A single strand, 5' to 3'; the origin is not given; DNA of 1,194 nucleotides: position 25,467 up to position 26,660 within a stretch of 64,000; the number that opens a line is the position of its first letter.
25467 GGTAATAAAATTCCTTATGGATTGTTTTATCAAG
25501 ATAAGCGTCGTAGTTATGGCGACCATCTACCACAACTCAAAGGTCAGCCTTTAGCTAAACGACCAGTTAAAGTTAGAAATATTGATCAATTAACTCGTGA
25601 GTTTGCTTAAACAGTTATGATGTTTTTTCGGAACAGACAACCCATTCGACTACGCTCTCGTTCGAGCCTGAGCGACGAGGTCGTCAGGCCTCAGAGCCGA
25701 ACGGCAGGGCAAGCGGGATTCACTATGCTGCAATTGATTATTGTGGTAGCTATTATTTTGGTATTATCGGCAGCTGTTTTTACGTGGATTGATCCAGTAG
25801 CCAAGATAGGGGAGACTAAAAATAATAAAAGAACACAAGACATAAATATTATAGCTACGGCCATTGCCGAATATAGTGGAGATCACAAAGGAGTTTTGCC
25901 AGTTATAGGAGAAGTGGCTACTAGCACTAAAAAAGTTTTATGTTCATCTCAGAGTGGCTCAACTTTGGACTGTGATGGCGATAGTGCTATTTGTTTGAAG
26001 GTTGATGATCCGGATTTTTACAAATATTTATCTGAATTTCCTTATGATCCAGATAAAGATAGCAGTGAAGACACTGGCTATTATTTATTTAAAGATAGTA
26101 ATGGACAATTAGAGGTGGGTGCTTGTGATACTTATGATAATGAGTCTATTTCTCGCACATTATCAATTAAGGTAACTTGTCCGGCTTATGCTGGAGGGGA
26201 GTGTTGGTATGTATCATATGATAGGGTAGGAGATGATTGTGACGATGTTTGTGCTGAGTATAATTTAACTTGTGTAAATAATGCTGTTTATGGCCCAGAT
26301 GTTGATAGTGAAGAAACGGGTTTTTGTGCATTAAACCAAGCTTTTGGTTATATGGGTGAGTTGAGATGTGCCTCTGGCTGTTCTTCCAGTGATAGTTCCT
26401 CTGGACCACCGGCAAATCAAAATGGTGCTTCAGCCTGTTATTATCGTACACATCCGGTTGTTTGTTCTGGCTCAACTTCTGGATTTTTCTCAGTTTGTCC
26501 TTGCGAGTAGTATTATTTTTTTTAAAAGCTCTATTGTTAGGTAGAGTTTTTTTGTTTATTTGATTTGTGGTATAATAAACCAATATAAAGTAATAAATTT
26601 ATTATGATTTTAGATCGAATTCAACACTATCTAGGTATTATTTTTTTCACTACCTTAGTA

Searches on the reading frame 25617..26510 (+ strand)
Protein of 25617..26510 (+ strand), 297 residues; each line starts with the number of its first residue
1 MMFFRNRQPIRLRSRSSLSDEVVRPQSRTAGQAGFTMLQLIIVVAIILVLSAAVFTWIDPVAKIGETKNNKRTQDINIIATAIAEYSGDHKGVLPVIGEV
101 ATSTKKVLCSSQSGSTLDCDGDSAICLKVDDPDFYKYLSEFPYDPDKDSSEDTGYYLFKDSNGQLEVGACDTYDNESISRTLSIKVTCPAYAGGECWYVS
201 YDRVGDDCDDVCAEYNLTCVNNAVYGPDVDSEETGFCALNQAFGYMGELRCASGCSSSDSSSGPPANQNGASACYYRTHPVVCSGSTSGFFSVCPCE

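Call 24: search_protein_families(library=pfam, proteins=[window:25617-26510:+], max_evalue=10)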
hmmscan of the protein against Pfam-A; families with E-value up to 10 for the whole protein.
window:25617-26510:+ (297 aa): 1 family
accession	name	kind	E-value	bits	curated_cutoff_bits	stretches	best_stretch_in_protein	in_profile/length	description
PF07963.17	N_methyl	-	0.072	13.1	21.2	1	31-55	3-27/27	Prokaryotic N-terminal methylation motif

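Call 25: search_protein_families(library=ncbifam, proteins=[window:25617-26510:+], max_evalue=10)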
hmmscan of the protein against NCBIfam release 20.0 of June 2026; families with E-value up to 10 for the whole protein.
window:25617-26510:+ (297 aa): 9 families
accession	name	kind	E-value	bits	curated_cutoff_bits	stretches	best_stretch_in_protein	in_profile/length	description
TIGR01710.1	typeII_sec_gspG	equivalog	0.014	15.5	88.85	1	34-89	2-55/134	type II secretion system major pseudopilin GspG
TIGR01708.2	typeII_sec_gspH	equivalog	0.015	15.3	80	1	32-59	1-28/169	type II secretion system minor pseudopilin GspH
NF007862.0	PRK10574.1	equivalog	0.022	14.9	138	1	32-53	4-25/145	prepilin peptidase-dependent pilin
TIGR01711.1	gspJ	equivalog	0.025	14.4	64.85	1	33-83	1-50/192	type II secretion system minor pseudopilin GspJ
TIGR02532.1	IV_pilin_GFxxxE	domain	0.082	12.8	16.3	1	32-54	1-23/24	prepilin-type N-terminal cleavage/methylation domain-containing protein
NF041775.1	typeIV_PilA_Myxo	equivalog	0.086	12.8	400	1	32-54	10-32/214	type IV pilin protein PilA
TIGR02537.2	arch_flag_Nterm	domain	0.1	12.2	20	1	40-58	11-29/33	archaellin/type IV pilin N-terminal domain-containing protein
NF007800.0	PRK10506.1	equivalog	0.18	11.6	158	1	30-57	6-34/163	prepilin peptidase-dependent protein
NF041002.1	pilin_ComGF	equivalog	0.23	11.7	80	1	32-82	1-51/139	competence type IV pilus minor pilin ComGF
